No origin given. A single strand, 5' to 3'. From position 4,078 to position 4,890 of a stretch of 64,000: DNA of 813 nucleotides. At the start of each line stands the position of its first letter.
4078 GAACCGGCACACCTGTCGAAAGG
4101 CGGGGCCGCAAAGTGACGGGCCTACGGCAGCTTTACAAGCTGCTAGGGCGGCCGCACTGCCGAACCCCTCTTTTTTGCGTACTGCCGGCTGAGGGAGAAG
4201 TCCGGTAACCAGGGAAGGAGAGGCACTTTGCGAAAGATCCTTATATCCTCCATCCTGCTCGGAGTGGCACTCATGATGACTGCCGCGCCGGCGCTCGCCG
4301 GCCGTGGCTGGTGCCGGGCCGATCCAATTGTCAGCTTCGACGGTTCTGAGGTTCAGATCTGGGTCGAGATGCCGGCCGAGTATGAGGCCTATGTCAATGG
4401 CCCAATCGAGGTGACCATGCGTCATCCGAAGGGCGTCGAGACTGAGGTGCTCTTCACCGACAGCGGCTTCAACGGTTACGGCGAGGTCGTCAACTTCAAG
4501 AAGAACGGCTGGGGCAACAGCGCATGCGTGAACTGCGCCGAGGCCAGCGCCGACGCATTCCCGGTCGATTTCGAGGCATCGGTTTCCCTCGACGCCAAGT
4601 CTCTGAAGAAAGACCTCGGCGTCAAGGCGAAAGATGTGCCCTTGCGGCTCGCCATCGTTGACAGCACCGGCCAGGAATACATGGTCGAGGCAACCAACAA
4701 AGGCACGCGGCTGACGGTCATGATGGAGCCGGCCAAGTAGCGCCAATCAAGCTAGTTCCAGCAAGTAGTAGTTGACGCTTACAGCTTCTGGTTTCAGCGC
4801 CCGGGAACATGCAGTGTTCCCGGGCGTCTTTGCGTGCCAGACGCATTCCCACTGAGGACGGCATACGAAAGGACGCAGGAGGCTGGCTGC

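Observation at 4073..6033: Two tandem c-di-GMP-I (GEMM-I)-like riboswitches, each driving a paralogous secreted protein of no recognisable family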

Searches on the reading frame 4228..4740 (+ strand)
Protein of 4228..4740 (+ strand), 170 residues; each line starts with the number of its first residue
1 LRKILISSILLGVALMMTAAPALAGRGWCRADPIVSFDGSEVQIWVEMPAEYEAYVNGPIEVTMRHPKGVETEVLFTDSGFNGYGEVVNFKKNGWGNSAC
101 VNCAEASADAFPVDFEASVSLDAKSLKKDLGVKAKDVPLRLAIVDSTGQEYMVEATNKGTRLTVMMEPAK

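Call 4: search_protein_families(library=pfam, proteins=[window:4228-4740:+], max_evalue=1)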
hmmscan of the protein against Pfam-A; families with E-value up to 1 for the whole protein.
window:4228-4740:+ (170 aa): 1 family
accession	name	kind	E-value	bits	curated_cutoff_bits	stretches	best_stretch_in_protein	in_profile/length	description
PF15016.13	C5orf34_C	-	0.011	15.9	27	1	13-58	33-75/82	C5orf34 C-terminal domain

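Call 5: search_protein_families(library=ncbifam, proteins=[window:4228-4740:+], max_evalue=1)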
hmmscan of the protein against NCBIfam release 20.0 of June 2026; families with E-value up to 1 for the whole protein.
window:4228-4740:+ (170 aa): 1 family
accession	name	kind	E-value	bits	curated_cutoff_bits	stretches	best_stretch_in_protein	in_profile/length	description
TIGR04513.1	VPAMP_CTERM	subfamily_domain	0.1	12.6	32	1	9-27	10-28/28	VPAMP-CTERM sorting domain-containing protein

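Call 7: find_homologous_proteins(query=window:4228-4740:+, max_evalue=0.001)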
Query window:4228-4740:+ (170 aa): 42 proteins with E <= 0.001 among 162 candidates.
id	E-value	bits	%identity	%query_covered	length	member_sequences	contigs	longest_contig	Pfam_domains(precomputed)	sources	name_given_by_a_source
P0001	1.2e-98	346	100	91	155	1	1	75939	-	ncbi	-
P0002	1.4e-40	157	47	98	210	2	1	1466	-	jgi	jgi:hypothetical protein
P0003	9.8e-38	148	41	96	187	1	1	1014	-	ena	-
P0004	1.7e-30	124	44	80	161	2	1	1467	-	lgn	-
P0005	2.4e-30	124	41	84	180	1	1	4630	-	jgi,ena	-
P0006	8.1e-29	119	42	86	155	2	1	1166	-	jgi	-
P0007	2.5e-28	117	40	94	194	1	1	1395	-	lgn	-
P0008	1.2e-26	112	37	98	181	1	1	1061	-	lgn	-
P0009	1.1e-25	109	36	98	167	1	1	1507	-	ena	-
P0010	1.7e-25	108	40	94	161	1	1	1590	-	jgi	jgi:hypothetical protein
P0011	2.5e-25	107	37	84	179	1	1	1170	-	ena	-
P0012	2.6e-25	107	37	98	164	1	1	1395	-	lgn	-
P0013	3.3e-25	107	61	45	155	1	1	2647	-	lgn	-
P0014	8.6e-25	106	46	55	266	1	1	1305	-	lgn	-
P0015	1.2e-24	105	40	83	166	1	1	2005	-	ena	-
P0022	3.1e-22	97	46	58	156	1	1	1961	-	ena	-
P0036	2.2e-18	85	36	98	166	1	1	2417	-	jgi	jgi:hypothetical protein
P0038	4.3e-18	84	47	57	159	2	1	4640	-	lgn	-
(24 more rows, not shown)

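Call 10: find_related_loci(query=A1, collection=genome_contigs, flank=3000)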
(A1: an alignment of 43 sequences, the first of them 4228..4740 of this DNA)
Query A1 (170 aa) in genome_contigs; peptide patterns used: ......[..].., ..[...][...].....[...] (x = any residue, [..] = any of these).
81 stretches matched a pattern; 31 encode a relative of the query (tblastn E <= 1e-3); 28 distinct loci.
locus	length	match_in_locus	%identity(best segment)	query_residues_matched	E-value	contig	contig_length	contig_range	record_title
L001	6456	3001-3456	40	2-162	3e-35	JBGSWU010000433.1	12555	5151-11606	MAG: Thermomicrobiales bacterium isolate JTS-RE48 k141_8190286, whole genome shotgun sequence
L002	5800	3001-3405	44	1-144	6e-35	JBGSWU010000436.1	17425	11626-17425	MAG: Thermomicrobiales bacterium isolate JTS-RE48 k141_10290843, whole genome shotgun sequence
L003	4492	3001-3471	38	1-167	2e-34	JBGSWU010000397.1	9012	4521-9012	MAG: Thermomicrobiales bacterium isolate JTS-RE48 k141_10780746, whole genome shotgun sequence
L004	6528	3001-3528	37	1-168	5e-33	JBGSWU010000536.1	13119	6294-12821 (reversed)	MAG: Thermomicrobiales bacterium isolate JTS-RE48 k141_500517, whole genome shotgun sequence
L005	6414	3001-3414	42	1-154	3e-32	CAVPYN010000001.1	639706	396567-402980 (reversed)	MAG: uncultured Chloroflexia bacterium isolate MFD09964.bin.2.204 genome assembly, contig: contig_11760, whole genome sh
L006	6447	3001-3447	40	1-160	8e-32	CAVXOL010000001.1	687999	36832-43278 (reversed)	MAG: uncultured Chloroflexia bacterium isolate MFD02840.bin.2.161 genome assembly, contig: contig_10697, whole genome sh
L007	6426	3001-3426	36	1-166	6e-29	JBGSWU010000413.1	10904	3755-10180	MAG: Thermomicrobiales bacterium isolate JTS-RE48 k141_5039376, whole genome shotgun sequence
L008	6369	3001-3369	43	2-125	4e-29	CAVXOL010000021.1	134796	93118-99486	MAG: uncultured Chloroflexia bacterium isolate MFD02840.bin.2.161 genome assembly, contig: contig_70125, whole genome sh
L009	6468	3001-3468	35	1-166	2e-28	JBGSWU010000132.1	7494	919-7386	MAG: Thermomicrobiales bacterium isolate JTS-RE48 k141_8448181, whole genome shotgun sequence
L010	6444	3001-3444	36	24-167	4e-27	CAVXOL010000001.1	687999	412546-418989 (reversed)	MAG: uncultured Chloroflexia bacterium isolate MFD02840.bin.2.161 genome assembly, contig: contig_10697, whole genome sh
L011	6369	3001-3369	36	1-128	2e-26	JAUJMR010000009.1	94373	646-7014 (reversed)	MAG: Chloroflexia bacterium isolate YX1bin4 opera_contig_326, whole genome shotgun sequence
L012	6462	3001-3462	34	1-168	6e-26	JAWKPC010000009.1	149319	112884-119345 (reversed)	MAG: Thermomicrobiales bacterium isolate ABC1.20 ABC1.20.fa-9, whole genome shotgun sequence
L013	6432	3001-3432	34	5-170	1e-24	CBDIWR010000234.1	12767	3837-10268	uncultured bacterium isolate NR2_7_metabat genome assembly, contig: k141_36243, whole genome shotgun sequence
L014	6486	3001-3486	35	1-163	3e-28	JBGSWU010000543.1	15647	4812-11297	MAG: Thermomicrobiales bacterium isolate JTS-RE48 k141_6769697, whole genome shotgun sequence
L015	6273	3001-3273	49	2-93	3e-24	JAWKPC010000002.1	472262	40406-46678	MAG: Thermomicrobiales bacterium isolate ABC1.20 ABC1.20.fa-2, whole genome shotgun sequence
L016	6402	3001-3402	39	2-149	1e-23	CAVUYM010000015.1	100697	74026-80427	MAG: uncultured Chloroflexia bacterium isolate MFD05684.bin.2.37 genome assembly, contig: contig_49789, whole genome sho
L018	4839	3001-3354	38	13-135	5e-23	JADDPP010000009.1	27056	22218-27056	MAG: Rubrobacter sp. isolate LC5_2 AB19_LC5_271_length_27291_cov_67, whole genome shotgun sequence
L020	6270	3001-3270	43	1-90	1e-22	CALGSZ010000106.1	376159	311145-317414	MAG TPA_asm: uncultured Chloroflexi bacterium isolate SRR5251193_bin.127_CONCOCT_v1.1_MAG genome assembly, contig: ERZ79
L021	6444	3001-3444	31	1-166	1e-21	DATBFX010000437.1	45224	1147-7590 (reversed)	MAG TPA_asm: Thermomicrobiales bacterium isolate SMAG_U3822 k141_4725971, whole genome shotgun sequence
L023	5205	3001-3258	47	1-86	9e-20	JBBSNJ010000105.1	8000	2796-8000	MAG: Thermomicrobiales bacterium isolate LS5_sbin.57 LS5_sbin.57_K_581965_L_8000_cov_10.0000, whole genome shotgun seque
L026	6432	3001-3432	31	2-160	5e-14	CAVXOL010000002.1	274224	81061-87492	MAG: uncultured Chloroflexia bacterium isolate MFD02840.bin.2.161 genome assembly, contig: contig_112147, whole genome s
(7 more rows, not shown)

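Call 16: predict_structure(alignment_id=A1)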
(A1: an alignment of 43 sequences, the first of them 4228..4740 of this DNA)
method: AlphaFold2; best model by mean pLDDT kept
length: 170 residues; sequences in the alignment: 43
mean_pLDDT: 92.4   pTM: 0.81
mean pLDDT of the five models: 92.4, 91.0, 90.1, 89.6, 89.2
residues with pLDDT >= 90: 136; 70-90: 27; 50-70: 7; < 50: 0
segments of 3 or more residues with pLDDT < 50: none
pLDDT, mean of each block of 10 residues (from residue 1): 88 86 80 97 98 98 96 97 97 77 82 96 97 97 96 95 94
secondary structure, 60 per line:
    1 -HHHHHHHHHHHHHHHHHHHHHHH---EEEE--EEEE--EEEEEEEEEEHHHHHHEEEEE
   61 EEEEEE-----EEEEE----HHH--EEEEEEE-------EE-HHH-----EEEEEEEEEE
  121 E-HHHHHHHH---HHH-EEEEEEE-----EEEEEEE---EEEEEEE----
elements in order: H2-24 E28-31 E34-37 E40-49 H50-55 E56-66 E72-76 E86-92 E111-121 H123-130 E138-144 E150-156 E160-166

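Call 21: search_protein_representatives(alignment_id=A1)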
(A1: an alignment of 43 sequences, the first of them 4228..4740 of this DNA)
Query: 43 sequences, 170 profile positions. Proteins with E-value up to 0.001 (for the whole library): 745; up to 1e-10: 352; up to 1e-30: 114. The best 150 are listed.
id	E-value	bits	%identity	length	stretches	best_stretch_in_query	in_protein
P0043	1.1e-57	210.4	-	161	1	12-165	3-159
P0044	2.6e-57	209.2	-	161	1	4-163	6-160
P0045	5.0e-55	201.8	-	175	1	10-167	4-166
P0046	6.9e-55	201.3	-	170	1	9-164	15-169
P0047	7.0e-53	194.8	-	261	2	12-165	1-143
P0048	5.7e-52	191.9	-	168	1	9-165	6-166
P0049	1.8e-51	190.3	-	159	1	12-165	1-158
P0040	2.1e-51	190.0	-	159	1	12-165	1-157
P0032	4.7e-51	188.9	-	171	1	6-155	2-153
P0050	8.3e-50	184.8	-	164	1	12-165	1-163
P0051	1.0e-49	184.5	-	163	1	12-165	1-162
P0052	3.0e-49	183.0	-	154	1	12-164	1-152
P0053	1.1e-48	181.2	-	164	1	12-166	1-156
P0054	1.2e-48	181.1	-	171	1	5-167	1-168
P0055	1.5e-48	180.7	-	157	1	13-163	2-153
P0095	4.2e-41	156.5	-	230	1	12-167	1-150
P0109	1.3e-37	145.1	-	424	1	12-166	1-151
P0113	8.8e-37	142.4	-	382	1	12-167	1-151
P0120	8.5e-36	139.2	-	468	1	12-167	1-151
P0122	2.8e-35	137.5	-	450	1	12-166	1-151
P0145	4.7e-32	127.0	-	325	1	19-167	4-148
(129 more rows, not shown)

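Call 25: find_related_loci(query=A1, collection=metagenome_contigs, flank=2500)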
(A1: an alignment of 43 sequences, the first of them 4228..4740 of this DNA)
Query A1 (170 aa) in metagenome_contigs; peptide patterns used: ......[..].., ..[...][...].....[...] (x = any residue, [..] = any of these).
99 stretches matched a pattern; 36 encode a relative of the query (tblastn E <= 1e-3); 36 distinct loci.
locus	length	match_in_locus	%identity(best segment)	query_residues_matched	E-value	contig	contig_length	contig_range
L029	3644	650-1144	40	5-164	2e-33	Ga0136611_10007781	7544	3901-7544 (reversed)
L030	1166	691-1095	42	25-170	2e-34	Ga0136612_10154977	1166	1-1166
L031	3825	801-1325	38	1-169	2e-32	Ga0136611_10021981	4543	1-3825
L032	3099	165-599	41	25-167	8e-32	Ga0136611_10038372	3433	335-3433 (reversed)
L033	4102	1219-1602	40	1-144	2e-30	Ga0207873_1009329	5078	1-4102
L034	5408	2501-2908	38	19-166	2e-29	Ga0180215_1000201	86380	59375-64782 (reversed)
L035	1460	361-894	36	1-170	2e-29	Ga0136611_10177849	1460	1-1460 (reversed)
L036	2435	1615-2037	36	10-167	4e-29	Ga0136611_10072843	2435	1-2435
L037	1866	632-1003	41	2-125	3e-28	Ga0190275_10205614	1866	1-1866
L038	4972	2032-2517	37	1-160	1e-27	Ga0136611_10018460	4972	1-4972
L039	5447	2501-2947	31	1-167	2e-24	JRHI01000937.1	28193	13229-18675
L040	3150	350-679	42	25-147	4e-26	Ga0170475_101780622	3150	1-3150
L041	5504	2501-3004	31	1-169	6e-26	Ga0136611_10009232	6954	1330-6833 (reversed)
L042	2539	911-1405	34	9-167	6e-26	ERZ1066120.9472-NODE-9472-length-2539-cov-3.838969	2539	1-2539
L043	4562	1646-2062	39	1-144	5e-25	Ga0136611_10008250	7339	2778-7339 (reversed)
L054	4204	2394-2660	42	5-93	3e-17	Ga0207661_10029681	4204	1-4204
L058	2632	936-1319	27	24-169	1e-14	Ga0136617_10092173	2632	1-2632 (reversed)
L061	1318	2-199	42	28-94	3e-12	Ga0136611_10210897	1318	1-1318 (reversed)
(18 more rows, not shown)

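Call 26: find_encoding_contigs(protein=P0001, flank=1000, max_places=3)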
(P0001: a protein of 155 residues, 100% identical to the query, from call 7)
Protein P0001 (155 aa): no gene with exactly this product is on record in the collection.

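Call 38: find_encoding_contigs(protein=P0036, flank=2500, max_places=3)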
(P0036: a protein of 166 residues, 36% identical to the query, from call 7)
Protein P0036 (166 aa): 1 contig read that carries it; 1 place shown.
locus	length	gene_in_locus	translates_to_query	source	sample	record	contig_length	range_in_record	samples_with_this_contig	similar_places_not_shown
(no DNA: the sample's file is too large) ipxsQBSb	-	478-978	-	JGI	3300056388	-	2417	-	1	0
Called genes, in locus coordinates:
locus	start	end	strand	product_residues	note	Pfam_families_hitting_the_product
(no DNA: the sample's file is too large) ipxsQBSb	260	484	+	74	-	-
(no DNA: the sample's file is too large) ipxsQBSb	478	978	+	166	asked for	-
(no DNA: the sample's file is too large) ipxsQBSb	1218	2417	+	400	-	?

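Call 39: find_encoding_contigs(protein=P0038, flank=2500, max_places=3)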
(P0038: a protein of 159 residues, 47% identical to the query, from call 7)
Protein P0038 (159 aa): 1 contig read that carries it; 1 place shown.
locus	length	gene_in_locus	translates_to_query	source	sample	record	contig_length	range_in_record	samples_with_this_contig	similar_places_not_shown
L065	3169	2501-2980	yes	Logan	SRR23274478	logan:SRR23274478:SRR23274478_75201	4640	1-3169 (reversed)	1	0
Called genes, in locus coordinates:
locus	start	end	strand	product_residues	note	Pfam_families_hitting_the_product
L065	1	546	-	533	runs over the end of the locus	PF01019:G_glu_transpept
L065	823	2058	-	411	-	PF01244:Peptidase_M19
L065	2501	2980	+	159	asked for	-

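Call 40: find_encoding_contigs(protein=P0022, flank=2500, max_places=3)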
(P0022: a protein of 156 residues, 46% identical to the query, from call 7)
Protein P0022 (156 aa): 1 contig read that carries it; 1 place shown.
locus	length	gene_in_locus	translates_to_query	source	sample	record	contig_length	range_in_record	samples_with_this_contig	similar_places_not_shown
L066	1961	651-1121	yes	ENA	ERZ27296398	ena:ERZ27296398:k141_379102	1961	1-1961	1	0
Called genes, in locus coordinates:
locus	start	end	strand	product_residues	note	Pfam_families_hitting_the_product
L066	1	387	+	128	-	?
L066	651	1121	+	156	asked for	-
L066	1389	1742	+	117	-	-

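Call 44: search_protein_families(library=pfam, proteins=[P0109, P0113, P0120, P0122, P0145, P0047, P0095, P0014, L020:2989-4272:+, L021:2992-4503:+], max_evalue=0.01)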
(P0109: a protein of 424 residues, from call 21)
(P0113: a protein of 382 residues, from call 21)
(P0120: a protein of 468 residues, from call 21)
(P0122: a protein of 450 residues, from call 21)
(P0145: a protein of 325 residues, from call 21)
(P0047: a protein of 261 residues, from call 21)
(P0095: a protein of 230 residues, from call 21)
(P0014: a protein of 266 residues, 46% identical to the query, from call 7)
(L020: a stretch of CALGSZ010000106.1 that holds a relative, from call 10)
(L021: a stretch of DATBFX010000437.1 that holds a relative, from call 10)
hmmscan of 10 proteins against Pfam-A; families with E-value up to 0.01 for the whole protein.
P0109 (424 aa): 0 families

P0113 (382 aa): 0 families

P0120 (468 aa): 0 families

P0122 (450 aa): 0 families

P0145 (325 aa): 0 families

P0047 (261 aa): 0 families

P0095 (230 aa): 0 families

P0014 (266 aa): 0 families

L020:2989-4272:+ (428 aa): 0 families

L021:2992-4503:+ (504 aa): 0 families

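Call 46: fold_search(model_id=the predicted structure, library=pdb)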
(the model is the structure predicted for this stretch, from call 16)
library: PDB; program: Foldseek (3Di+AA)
matches with E <= 10: 410; with E <= 0.001: 0
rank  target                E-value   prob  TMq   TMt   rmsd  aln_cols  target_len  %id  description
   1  7sj0_A                1.7e-01  0.05  0.13  0.10  15.5       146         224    7  Antibody A7V3 bound to N-terminal domain of the spike (released 2022-11-16)
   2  9eq7_A                2.4e-01  0.14  0.20  0.19  16.7       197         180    8  Halobacterium salinarum archaellum filament (released 2024-07-17)
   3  9eq7_J                3.0e-01  0.10  0.18  0.17  16.8       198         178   10  Halobacterium salinarum archaellum filament (released 2024-07-17)
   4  6dxu_C                3.7e-01  0.03  0.12  0.03  21.3       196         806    7  Crystal Structure of Parabacteroides merdae Beta-Glucuronidase (GUS) (released 2019-02-27)
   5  6dxu_A                3.9e-01  0.03  0.12  0.03  21.2       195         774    7  Crystal Structure of Parabacteroides merdae Beta-Glucuronidase (GUS) (released 2019-02-27)
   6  7yd3_B                4.6e-01  0.07  0.17  0.23  16.6       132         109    9  Single-chain variable fragment of app 3D1 antibody (released 2023-07-05)
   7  6d7j_A                4.6e-01  0.03  0.12  0.03  21.3       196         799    7  The Crystal Structure of Parabacteroides merdae Beta-Glucuronidase (GUS) with Glycerol in Active-Site (released 2019-05-01)
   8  7txi                  5.5e-01  0.07  0.17  0.16  18.6       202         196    9  Cryo-EM of A. pernix flagellum (released 2022-06-01)
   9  6d7j_D                5.5e-01  0.03  0.12  0.03  21.0       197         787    8  The Crystal Structure of Parabacteroides merdae Beta-Glucuronidase (GUS) with Glycerol in Active-Site (released 2019-05-01)
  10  2eig_A                5.8e-01  0.04  0.16  0.12  14.7       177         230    9  Lotus tetragonolobus seed lectin (Isoform) (released 2008-03-04)
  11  6d1p_B                5.8e-01  0.02  0.11  0.03  21.1       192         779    8  Apo structure of Bacteroides uniformis beta-glucuronidase 3 (released 2018-10-17)
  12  7yd3_F                6.1e-01  0.06  0.14  0.19  15.2       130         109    9  Single-chain variable fragment of app 3D1 antibody (released 2023-07-05)
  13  8dek_B                6.1e-01  0.06  0.15  0.08  16.5       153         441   11  The structure of the glycopeptidase catalytic domain including the linker of Amuc_1438 (released 2022-08-31)
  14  8em5_A                6.4e-01  0.21  0.27  0.41   7.8       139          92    9  Mycobacterium thermoresistible MmpS5 (released 2023-09-27)
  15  6d7j_B                6.4e-01  0.02  0.12  0.03  21.3       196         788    7  The Crystal Structure of Parabacteroides merdae Beta-Glucuronidase (GUS) with Glycerol in Active-Site (released 2019-05-01)
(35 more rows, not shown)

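Call 53: find_encoding_contigs(protein=P0002, flank=1500, max_places=2)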
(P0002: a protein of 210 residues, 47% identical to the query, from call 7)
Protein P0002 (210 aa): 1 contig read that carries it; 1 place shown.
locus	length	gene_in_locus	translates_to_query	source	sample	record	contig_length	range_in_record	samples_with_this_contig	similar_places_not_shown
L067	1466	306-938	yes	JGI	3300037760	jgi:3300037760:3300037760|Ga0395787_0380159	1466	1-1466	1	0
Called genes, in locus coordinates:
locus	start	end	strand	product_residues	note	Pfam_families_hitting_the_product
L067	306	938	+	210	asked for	-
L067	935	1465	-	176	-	?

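Call 54: find_encoding_contigs(protein=P0003, flank=1500, max_places=2)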
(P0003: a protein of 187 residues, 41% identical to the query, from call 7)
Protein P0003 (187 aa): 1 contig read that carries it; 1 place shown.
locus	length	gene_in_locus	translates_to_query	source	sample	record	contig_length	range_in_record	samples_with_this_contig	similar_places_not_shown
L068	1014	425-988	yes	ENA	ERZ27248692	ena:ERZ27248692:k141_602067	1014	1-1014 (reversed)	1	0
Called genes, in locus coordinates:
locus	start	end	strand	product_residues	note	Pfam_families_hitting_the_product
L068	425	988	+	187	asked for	-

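Call 62: search_solved_structures(query=A1, max_evalue=10)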
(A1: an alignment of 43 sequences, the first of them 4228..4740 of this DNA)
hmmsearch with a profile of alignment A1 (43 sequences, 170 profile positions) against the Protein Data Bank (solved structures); distinct sequences matched with E-value up to 10: 0.
